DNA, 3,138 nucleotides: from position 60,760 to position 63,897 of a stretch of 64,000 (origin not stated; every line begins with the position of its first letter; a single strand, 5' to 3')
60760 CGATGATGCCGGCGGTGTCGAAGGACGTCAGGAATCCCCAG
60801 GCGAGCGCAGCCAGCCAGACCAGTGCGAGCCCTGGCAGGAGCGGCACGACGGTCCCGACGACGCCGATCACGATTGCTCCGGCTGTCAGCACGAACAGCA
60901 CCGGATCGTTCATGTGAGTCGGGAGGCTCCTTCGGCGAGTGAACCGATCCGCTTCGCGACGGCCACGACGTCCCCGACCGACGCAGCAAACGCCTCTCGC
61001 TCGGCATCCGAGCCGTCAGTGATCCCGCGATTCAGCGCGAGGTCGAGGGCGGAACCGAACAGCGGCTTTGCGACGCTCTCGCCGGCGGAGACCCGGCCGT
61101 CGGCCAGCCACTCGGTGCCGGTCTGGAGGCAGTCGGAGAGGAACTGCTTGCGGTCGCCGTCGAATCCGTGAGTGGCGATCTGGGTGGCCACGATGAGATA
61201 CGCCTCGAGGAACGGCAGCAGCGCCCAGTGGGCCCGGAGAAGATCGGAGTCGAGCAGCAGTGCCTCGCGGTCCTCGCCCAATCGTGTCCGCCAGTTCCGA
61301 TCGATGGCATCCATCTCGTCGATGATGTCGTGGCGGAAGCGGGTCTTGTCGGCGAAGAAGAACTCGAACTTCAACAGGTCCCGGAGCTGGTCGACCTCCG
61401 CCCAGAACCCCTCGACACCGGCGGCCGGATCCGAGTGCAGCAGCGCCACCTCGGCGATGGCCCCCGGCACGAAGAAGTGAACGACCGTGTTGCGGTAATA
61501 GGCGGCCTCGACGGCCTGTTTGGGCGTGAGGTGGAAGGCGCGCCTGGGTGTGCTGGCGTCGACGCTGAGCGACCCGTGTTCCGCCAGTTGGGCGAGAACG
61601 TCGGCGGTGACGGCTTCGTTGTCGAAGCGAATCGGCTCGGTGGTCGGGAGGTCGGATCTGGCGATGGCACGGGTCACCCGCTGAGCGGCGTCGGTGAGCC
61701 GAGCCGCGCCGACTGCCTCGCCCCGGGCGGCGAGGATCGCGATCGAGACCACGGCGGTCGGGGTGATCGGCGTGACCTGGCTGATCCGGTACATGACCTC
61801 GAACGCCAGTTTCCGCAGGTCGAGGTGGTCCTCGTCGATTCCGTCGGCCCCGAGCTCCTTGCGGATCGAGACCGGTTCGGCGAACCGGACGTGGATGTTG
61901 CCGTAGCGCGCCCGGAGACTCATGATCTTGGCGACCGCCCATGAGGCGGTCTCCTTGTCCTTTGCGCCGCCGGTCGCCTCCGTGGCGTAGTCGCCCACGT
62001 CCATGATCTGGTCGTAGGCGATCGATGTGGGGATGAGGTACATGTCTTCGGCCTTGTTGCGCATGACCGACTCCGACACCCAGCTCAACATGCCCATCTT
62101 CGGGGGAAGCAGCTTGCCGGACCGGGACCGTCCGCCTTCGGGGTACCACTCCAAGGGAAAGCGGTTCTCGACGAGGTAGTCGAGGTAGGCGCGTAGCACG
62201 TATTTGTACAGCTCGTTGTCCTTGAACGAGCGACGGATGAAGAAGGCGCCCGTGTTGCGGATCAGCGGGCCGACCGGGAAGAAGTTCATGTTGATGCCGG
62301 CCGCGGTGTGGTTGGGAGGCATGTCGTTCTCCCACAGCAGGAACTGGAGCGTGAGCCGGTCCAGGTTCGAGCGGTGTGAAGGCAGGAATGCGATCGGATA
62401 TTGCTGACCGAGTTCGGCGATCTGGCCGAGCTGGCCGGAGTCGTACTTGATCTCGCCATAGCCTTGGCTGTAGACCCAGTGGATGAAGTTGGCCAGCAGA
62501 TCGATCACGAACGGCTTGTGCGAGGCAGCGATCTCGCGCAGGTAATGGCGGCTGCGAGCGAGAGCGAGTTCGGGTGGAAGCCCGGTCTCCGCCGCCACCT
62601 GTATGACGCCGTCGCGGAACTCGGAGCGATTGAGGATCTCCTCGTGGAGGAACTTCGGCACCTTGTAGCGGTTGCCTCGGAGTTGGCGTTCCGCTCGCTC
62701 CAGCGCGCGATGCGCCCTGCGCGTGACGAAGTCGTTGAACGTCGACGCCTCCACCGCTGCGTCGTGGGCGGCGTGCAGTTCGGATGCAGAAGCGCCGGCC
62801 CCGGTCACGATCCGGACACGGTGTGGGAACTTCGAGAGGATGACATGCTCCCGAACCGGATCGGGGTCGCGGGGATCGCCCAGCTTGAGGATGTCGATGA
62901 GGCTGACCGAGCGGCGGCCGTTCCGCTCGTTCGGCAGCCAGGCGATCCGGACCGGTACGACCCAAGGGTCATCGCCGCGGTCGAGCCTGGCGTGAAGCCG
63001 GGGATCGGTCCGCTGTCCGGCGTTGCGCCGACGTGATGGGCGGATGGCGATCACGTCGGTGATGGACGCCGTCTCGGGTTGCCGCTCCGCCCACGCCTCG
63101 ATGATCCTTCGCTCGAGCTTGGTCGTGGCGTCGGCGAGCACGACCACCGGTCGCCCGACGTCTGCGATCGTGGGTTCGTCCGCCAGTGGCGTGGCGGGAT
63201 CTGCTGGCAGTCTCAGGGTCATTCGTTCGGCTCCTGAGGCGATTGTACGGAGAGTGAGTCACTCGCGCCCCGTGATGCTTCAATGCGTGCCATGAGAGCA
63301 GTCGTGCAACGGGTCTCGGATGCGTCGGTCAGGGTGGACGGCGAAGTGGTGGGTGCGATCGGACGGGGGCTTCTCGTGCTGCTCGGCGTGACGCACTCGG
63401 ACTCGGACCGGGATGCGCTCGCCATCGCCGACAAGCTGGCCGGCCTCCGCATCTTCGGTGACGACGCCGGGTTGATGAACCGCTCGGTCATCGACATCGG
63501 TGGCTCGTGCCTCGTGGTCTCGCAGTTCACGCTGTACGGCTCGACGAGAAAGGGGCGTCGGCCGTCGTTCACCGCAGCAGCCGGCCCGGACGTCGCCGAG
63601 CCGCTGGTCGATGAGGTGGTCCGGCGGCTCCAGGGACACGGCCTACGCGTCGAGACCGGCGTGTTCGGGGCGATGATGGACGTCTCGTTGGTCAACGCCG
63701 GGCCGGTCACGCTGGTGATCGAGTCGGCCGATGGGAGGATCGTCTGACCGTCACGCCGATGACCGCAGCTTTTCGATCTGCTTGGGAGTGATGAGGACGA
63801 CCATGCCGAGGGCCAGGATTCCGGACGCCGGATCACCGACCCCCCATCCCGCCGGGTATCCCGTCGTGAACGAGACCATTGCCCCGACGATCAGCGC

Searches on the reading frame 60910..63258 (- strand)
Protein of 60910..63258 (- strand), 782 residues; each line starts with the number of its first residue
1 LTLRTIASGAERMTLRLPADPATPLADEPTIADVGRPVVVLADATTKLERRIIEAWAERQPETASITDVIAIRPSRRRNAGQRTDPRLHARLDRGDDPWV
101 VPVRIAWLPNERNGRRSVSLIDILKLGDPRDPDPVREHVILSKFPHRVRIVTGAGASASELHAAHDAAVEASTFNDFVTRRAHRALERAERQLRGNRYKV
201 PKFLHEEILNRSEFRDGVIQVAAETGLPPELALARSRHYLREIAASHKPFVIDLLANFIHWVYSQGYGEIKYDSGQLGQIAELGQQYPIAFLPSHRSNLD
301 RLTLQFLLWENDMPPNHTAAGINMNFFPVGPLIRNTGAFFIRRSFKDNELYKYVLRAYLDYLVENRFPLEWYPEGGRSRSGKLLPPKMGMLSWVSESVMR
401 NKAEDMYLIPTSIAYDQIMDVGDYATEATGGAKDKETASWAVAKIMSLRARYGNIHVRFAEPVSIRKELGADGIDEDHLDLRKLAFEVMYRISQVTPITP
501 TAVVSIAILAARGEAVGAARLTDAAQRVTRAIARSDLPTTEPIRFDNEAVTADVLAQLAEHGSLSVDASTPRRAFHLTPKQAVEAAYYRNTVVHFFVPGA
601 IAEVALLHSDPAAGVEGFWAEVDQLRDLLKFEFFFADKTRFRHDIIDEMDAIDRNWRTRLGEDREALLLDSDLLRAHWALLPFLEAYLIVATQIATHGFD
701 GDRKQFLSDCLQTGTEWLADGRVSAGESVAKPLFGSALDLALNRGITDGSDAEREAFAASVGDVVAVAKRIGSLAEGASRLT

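Call 23: search_protein_families(library=pfam, proteins=[window:60910-63258:-], max_evalue=0.01)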
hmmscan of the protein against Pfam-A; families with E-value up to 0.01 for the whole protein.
window:60910-63258:- (782 aa): 2 families
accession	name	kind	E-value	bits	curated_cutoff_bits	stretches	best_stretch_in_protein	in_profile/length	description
PF19277.4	GPAT_C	-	9.3e-62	209.7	25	1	424-748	1-342/344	Glycerol-3-phosphate acyltransferase C-terminal region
PF01553.26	Acyltransferase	-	6.6e-17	62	23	1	288-413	15-131/132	Acyltransferase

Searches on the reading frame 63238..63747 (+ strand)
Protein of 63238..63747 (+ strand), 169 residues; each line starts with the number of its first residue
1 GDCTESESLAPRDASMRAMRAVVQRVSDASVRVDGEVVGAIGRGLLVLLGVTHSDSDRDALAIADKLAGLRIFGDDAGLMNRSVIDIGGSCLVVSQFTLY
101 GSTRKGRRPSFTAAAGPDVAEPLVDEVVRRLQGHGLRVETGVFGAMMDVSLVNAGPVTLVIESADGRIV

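Call 23: search_protein_families(library=pfam, proteins=[window:63238-63747:+], max_evalue=0.01)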
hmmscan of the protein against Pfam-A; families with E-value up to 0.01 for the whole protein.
window:63238-63747:+ (169 aa): 1 family
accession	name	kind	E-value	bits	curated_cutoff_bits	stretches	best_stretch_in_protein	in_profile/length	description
PF02580.21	Tyr_Deacylase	-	1.9e-55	187.6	25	1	20-162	1-144/144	D-Tyr-tRNA(Tyr) deacylase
